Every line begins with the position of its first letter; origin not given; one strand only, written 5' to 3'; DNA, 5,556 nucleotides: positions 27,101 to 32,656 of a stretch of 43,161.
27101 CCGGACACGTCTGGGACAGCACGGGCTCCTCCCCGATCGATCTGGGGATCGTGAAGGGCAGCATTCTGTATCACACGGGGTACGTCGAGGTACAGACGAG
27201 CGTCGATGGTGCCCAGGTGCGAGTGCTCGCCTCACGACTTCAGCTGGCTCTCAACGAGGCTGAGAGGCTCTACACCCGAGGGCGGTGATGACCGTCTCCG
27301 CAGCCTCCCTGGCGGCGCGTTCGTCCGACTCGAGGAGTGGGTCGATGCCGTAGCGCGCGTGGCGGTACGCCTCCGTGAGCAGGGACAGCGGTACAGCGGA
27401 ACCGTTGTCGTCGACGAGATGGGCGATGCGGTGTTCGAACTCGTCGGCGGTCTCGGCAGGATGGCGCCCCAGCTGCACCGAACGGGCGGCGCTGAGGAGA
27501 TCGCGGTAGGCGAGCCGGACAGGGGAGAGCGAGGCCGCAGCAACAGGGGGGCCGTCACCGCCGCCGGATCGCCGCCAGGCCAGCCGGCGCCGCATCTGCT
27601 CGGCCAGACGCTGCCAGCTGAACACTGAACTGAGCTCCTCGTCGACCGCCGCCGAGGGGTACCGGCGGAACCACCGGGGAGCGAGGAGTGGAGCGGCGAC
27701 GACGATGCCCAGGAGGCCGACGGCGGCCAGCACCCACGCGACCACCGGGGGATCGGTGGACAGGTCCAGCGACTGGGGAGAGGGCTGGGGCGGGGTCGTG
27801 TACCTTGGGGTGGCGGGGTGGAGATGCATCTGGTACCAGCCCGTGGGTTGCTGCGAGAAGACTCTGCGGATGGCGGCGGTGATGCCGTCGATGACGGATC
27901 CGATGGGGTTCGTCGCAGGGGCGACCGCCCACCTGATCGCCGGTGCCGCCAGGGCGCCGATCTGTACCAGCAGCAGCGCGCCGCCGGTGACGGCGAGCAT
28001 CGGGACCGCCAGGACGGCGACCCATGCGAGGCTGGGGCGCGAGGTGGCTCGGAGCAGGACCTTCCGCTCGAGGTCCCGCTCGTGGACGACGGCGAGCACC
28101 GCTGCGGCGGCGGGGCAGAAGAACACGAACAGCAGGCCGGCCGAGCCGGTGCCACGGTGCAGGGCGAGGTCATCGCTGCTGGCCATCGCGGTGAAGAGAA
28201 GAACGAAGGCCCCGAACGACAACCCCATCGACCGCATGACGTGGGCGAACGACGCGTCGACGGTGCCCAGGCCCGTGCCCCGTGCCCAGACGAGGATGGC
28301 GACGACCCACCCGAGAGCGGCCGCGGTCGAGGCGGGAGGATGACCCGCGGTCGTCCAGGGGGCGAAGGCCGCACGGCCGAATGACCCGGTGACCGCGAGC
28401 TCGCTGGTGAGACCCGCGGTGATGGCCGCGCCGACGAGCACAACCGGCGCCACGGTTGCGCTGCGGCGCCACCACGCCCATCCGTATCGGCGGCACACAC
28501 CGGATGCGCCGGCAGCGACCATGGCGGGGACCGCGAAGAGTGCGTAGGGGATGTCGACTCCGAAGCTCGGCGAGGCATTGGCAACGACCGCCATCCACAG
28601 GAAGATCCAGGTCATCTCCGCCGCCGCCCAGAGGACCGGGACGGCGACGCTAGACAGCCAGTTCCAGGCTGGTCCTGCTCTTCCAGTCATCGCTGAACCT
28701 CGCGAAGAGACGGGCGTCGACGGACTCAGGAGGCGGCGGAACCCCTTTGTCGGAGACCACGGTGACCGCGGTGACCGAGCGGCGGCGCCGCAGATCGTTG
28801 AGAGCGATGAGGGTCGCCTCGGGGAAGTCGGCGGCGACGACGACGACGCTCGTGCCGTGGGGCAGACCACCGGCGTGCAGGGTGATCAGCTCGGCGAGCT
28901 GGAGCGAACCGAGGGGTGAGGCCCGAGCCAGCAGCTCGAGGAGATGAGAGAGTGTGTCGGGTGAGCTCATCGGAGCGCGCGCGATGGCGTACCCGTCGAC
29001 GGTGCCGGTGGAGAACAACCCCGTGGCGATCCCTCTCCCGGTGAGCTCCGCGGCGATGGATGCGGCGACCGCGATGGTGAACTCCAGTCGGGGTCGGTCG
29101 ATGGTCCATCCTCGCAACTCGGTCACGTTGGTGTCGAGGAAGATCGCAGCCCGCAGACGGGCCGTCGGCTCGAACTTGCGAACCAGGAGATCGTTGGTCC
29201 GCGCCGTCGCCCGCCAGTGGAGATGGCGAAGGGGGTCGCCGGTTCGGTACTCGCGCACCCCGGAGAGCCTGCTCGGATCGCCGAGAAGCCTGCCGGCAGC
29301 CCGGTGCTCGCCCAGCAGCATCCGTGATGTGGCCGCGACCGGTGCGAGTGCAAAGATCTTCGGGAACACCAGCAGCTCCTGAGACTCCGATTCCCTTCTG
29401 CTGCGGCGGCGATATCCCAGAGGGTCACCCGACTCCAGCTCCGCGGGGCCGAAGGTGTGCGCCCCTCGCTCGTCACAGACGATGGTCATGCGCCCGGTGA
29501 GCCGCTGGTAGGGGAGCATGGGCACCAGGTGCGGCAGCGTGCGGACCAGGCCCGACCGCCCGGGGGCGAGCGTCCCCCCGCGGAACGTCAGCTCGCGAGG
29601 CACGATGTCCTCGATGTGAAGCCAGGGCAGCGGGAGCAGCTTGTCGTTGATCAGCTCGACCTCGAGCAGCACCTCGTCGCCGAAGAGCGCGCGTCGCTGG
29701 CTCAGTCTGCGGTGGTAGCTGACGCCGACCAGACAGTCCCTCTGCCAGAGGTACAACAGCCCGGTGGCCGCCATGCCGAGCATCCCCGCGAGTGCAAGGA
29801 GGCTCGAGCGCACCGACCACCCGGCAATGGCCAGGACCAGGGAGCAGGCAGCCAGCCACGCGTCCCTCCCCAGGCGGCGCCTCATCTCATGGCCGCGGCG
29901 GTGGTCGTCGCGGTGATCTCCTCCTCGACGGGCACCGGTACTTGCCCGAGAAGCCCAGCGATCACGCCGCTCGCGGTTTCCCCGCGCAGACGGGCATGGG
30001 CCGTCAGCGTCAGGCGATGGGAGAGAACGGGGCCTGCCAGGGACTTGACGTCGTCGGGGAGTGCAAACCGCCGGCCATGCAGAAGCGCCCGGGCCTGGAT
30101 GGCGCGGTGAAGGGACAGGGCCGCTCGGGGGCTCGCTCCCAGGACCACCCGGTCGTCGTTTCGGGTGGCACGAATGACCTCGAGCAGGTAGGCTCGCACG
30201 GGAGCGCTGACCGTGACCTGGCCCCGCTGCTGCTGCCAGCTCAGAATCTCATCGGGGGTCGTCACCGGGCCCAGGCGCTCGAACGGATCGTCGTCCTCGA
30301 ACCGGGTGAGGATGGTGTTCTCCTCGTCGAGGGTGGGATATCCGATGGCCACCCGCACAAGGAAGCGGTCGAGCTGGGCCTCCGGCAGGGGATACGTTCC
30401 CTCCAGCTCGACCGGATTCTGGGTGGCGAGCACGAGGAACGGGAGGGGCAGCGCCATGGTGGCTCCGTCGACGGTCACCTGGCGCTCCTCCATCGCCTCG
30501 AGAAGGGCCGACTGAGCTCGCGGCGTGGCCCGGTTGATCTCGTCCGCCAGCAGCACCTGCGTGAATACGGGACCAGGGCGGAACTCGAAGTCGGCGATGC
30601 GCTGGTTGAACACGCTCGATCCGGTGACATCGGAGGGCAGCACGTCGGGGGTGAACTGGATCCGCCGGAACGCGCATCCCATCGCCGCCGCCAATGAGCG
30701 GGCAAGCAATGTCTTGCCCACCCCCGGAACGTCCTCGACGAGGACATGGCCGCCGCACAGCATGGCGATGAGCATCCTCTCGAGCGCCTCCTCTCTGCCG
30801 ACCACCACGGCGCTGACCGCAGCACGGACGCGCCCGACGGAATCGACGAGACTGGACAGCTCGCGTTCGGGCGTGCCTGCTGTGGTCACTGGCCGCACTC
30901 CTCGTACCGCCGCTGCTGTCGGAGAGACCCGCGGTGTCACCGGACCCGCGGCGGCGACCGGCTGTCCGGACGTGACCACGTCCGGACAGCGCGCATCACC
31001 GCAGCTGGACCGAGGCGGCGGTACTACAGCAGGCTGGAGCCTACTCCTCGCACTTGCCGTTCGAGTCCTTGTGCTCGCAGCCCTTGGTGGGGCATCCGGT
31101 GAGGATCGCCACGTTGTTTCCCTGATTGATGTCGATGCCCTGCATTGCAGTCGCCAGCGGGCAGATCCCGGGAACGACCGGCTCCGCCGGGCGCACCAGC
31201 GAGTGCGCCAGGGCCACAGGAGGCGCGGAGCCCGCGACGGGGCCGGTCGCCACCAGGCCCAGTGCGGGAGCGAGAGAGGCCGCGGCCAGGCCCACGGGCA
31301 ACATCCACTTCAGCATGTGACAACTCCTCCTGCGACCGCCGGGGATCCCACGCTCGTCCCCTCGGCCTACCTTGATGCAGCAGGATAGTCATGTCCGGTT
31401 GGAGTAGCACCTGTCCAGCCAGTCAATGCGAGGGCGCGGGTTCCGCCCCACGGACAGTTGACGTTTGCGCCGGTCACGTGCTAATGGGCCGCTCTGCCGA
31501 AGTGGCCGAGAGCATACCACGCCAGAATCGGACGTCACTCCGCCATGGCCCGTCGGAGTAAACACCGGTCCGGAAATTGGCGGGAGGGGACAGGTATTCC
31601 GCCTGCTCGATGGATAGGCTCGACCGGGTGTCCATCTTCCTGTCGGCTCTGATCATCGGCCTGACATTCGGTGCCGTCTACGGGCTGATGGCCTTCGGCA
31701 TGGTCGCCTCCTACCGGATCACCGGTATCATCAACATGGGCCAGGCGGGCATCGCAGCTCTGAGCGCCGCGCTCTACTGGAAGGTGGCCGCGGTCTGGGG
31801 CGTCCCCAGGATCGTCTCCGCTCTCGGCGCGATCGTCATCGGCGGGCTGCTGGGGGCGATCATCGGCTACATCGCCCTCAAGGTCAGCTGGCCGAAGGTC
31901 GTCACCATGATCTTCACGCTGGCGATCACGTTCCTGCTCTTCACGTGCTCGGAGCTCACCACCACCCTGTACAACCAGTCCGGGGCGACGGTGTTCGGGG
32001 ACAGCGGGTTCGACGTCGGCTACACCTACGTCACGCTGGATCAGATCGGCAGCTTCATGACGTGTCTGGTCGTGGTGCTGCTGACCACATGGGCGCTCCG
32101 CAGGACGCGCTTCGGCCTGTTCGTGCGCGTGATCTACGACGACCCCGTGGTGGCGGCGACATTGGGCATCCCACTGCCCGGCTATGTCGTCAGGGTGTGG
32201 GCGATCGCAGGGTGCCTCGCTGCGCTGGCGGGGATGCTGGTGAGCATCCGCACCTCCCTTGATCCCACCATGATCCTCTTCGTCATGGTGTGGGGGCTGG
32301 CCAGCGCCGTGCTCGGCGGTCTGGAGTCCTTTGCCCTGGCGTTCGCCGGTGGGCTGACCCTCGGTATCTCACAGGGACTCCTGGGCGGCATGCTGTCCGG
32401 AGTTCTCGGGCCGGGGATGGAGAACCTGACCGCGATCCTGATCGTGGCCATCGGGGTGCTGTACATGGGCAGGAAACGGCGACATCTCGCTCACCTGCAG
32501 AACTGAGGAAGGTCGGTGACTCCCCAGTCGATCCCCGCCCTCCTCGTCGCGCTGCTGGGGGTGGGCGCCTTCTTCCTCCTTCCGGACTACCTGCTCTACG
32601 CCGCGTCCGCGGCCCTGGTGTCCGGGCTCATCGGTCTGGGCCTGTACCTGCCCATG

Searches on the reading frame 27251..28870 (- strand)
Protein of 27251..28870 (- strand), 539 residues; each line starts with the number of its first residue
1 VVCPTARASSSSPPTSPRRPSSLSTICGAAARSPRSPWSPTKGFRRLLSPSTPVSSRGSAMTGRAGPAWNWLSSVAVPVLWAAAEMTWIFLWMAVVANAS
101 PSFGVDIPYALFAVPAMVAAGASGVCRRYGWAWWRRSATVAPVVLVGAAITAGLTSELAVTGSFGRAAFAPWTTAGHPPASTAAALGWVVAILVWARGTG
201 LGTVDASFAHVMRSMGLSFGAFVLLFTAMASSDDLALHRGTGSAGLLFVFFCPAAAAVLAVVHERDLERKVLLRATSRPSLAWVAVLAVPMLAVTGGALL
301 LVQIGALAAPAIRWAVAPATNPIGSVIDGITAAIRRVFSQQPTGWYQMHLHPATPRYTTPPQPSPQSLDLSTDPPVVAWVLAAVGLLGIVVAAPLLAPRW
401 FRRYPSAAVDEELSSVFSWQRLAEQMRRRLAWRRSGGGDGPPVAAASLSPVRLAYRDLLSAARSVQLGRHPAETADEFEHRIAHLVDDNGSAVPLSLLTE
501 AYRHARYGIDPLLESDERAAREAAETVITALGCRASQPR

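Call 38: search_protein_families(library=pfam, proteins=[window:27251-28870:-], max_evalue=0.001)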
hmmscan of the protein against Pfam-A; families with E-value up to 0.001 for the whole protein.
window:27251-28870:- (539 aa): 1 family
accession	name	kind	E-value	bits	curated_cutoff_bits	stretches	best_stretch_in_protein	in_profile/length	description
PF13559.11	DUF4129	-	8.6e-09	35.8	24.8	1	454-525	1-69/69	Domain of unknown function (DUF4129)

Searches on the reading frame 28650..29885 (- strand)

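Call 38: search_protein_families(library=pfam, proteins=[window:28650-29885:-], max_evalue=0.001)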
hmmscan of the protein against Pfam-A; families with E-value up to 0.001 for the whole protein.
window:28650-29885:- (411 aa): 1 family
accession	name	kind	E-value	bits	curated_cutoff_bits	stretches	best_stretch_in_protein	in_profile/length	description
PF01882.25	DUF58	-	1.1e-14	54.6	23.4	1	210-379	2-171/216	Protein of unknown function DUF58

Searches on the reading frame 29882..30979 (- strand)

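Call 38: search_protein_families(library=pfam, proteins=[window:29882-30979:-], max_evalue=0.001)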
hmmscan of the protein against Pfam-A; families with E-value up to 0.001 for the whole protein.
window:29882-30979:- (365 aa): 8 families
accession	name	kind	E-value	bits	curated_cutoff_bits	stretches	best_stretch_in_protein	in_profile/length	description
PF07726.17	AAA_3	-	4.3e-64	214.7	27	1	78-208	1-131/131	ATPase family associated with various cellular activities (AAA)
PF17863.7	AAA_lid_2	-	3.2e-20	72.1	22.7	1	270-338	1-69/74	AAA lid domain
PF07728.20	AAA_5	-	2.9e-13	50.4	22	1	84-206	7-139/139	AAA domain (dynein-related subfamily)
PF20030.5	bpMoxR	-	5e-08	32.7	27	1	51-214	6-168/205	MoxR domain in the MoxR-vWA-beta-propeller ternary systems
PF00004.35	AAA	-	6.2e-08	33.6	21.2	1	84-192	6-114/131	ATPase family associated with various cellular activities (AAA)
PF01078.27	Mg_chelatase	-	1.8e-05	24.7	20.3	0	59-99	5-45/207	Magnesium chelatase, subunit ChlI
PF05496.18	RuvB_N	-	7e-05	23.1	27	0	78-169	35-114/159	Holliday junction DNA helicase RuvB P-loop domain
PF00493.29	MCM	-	0.00034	20.2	23.3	1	51-190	32-174/224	MCM P-loop domain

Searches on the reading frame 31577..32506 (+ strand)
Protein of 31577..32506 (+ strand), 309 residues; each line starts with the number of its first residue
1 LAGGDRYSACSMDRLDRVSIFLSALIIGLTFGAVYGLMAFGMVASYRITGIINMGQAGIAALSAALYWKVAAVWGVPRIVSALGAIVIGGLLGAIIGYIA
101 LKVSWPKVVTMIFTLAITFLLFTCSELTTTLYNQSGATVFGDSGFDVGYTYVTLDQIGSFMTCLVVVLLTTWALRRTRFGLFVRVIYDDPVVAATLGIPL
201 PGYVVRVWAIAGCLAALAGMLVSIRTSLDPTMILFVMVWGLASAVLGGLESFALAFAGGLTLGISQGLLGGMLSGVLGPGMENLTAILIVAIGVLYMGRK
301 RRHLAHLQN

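Call 13: search_protein_families(library=pfam, proteins=[window:31577-32506:+], max_evalue=0.01)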
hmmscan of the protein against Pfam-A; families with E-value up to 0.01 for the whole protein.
window:31577-32506:+ (309 aa): 1 family
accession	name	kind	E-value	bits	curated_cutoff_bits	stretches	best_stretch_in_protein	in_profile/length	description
PF02653.21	BPD_transp_2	-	2.5e-27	96.1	26.8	1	26-275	3-252/269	Branched-chain amino acid transport system / permease component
